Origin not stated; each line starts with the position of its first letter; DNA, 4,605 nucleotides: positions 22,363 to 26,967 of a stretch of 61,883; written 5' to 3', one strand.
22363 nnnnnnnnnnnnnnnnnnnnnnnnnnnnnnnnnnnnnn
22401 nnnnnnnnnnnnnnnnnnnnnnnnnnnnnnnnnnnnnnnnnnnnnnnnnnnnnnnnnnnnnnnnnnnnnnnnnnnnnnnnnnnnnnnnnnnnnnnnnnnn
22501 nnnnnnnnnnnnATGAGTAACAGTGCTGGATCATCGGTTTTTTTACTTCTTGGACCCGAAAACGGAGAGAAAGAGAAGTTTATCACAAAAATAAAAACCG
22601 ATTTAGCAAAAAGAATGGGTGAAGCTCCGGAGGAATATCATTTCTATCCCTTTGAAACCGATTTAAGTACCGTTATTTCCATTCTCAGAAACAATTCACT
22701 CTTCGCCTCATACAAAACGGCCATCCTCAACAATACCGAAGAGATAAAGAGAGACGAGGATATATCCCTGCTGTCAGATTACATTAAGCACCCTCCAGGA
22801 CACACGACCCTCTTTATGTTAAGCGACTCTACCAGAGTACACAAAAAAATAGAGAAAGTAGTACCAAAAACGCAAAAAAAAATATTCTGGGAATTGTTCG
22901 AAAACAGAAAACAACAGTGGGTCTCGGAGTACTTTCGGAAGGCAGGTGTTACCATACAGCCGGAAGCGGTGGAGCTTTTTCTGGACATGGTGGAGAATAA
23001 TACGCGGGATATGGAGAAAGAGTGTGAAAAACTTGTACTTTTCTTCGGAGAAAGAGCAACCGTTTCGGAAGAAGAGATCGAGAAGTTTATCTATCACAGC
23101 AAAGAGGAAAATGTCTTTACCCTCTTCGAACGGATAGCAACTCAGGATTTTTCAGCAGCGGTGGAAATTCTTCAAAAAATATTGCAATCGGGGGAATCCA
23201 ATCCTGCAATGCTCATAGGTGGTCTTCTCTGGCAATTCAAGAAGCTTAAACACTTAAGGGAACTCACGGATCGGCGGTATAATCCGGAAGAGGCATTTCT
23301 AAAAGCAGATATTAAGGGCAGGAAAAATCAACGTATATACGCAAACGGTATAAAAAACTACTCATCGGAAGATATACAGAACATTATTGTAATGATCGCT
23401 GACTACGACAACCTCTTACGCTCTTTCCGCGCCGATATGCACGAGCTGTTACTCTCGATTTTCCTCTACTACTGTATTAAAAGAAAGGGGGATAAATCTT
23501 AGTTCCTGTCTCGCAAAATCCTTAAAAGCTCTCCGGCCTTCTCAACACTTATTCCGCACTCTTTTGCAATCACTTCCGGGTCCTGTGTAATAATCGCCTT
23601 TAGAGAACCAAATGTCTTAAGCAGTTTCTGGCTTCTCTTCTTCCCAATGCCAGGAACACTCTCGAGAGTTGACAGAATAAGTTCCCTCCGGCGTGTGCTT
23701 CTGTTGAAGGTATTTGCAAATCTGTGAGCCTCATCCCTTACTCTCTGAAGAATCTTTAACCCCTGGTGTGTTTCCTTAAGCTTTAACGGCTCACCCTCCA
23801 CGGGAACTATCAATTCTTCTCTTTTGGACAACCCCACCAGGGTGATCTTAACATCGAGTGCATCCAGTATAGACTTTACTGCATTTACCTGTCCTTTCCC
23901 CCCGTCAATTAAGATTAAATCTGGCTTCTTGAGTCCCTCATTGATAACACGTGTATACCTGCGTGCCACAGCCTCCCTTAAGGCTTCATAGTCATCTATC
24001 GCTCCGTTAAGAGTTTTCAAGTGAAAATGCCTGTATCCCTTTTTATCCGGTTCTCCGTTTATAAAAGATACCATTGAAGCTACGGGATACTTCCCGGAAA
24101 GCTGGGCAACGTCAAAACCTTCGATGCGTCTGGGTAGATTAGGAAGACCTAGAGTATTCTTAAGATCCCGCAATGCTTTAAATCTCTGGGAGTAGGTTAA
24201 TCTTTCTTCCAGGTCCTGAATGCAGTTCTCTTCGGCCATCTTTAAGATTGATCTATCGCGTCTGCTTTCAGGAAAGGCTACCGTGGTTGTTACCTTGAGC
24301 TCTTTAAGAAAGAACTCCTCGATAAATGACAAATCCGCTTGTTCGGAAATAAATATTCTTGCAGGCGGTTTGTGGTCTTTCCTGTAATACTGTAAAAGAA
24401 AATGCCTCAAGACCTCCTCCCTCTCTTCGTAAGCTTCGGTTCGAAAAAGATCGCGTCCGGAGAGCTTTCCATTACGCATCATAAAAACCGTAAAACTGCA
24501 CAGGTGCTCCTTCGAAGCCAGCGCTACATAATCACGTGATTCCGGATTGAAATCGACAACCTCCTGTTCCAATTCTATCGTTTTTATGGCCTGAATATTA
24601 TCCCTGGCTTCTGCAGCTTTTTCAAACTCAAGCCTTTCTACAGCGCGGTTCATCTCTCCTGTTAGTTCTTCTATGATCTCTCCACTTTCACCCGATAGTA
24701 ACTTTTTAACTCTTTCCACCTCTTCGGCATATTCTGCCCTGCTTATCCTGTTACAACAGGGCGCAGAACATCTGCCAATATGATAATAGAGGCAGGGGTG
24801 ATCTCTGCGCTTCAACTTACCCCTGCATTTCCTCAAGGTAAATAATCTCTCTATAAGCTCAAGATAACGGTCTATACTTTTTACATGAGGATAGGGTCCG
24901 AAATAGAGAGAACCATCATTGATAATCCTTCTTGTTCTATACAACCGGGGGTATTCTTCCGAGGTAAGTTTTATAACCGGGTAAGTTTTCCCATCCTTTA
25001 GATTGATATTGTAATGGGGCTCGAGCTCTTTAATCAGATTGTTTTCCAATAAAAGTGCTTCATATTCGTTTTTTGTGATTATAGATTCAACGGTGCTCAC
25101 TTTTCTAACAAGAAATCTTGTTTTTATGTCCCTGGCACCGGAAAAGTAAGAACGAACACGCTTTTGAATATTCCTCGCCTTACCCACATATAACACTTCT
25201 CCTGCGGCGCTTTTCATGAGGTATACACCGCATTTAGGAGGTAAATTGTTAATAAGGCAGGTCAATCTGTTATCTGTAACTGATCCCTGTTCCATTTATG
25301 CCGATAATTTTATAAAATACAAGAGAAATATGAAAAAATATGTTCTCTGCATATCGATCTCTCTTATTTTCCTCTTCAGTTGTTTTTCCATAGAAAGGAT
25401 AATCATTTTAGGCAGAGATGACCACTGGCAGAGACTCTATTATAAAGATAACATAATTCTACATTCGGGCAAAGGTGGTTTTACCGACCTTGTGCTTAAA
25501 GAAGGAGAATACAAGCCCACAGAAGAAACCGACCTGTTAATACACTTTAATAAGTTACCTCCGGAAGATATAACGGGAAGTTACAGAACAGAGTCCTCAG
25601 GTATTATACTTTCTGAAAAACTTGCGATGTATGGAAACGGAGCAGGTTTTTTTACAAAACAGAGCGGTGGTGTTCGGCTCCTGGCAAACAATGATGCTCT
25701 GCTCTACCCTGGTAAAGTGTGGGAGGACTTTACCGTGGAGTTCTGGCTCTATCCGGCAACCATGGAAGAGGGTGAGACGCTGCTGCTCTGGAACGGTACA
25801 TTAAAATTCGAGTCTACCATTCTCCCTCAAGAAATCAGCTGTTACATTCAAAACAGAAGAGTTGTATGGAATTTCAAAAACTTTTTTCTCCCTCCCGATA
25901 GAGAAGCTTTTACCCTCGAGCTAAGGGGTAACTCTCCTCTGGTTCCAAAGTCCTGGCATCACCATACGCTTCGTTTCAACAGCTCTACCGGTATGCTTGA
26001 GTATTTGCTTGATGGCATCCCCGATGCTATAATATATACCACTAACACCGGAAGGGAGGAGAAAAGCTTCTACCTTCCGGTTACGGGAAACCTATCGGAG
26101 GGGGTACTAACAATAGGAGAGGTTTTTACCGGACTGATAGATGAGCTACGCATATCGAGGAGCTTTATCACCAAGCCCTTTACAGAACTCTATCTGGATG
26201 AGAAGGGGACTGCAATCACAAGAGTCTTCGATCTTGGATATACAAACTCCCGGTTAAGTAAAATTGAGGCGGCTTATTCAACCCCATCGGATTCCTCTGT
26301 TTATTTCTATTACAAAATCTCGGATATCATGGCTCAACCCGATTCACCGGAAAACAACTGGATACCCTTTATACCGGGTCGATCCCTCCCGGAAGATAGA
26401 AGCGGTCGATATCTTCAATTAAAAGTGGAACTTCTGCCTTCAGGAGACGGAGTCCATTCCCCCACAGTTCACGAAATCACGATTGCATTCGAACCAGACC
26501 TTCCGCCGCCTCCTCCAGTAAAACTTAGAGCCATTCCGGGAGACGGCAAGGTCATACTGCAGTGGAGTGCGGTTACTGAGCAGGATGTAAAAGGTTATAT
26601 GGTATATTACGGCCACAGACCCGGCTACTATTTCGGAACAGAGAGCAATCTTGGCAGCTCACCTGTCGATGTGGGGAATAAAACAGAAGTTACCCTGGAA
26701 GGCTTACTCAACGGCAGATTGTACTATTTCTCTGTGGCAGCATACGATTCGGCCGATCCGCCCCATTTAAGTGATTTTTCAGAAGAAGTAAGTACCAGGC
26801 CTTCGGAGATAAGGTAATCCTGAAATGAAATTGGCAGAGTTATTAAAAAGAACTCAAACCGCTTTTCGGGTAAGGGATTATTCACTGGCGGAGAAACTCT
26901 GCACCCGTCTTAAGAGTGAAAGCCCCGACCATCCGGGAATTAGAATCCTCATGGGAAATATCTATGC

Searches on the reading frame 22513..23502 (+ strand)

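Call 37: search_protein_families(library=pfam, proteins=[window:22513-23502:+], max_evalue=1e-8)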
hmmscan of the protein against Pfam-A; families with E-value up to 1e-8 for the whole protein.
window:22513-23502:+ (329 aa): 1 family
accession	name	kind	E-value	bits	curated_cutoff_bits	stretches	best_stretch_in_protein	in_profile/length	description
PF21694.2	DNA_pol3_delta_C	-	2.2e-09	37.8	27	1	198-318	1-118/121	DNA polymerase III delta subunit, C-terminal domain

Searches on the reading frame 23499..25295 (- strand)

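Call 38: search_protein_families(library=pfam, proteins=[window:23499-25295:-], max_evalue=1e-8)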
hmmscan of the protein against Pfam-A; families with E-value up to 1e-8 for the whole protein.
window:23499-25295:- (598 aa): 4 families
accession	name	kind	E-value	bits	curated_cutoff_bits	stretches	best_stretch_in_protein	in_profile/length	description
PF08459.17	UvrC_RNaseH_dom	-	8.3e-50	169.2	22.3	1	380-527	2-158/159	UvrC RNAse H endonuclease domain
PF22920.2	UvrC_RNaseH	-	2e-19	70.1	24.3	1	254-364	2-115/116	UvrC Ribonuclease H-like domain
PF01541.30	GIY-YIG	-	8e-13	48.9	22.6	1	21-96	1-78/78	GIY-YIG catalytic domain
PF02151.25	UVR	-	3.6e-09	36.5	21.5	1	206-239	2-35/36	UvrB/uvrC motif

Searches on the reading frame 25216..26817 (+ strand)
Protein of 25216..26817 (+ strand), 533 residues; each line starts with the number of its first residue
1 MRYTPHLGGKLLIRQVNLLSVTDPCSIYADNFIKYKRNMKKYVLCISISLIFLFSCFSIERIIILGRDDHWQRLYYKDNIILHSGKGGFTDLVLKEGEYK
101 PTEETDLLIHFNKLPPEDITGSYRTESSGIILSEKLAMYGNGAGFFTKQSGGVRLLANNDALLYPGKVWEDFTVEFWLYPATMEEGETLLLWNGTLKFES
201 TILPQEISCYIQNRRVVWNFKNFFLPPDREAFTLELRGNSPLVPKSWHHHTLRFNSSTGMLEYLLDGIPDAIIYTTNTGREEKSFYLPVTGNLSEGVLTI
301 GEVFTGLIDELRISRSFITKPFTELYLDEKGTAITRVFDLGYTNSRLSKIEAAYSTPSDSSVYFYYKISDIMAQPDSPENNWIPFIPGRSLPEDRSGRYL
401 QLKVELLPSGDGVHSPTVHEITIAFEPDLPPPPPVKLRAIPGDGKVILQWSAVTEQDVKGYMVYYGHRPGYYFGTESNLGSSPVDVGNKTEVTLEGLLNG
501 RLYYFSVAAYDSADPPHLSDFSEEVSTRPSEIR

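Call 38: search_protein_families(library=pfam, proteins=[window:25216-26817:+], max_evalue=1e-8)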
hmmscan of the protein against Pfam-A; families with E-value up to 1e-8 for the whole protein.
window:25216-26817:+ (533 aa): 0 families

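Call 56: search_protein_families(library=pfam, proteins=[window:25216-26817:+], max_evalue=0.001)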
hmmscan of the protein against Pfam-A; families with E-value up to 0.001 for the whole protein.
window:25216-26817:+ (533 aa): 2 families
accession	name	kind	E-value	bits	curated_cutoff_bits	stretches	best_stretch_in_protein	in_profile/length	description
PF13385.13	Laminin_G_3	-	7.3e-07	29.9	27.6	1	170-316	17-143/151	Concanavalin A-like lectin/glucanases superfamily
PF00041.27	fn3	-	1.8e-06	28.5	25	1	432-513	3-72/84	Fibronectin type III domain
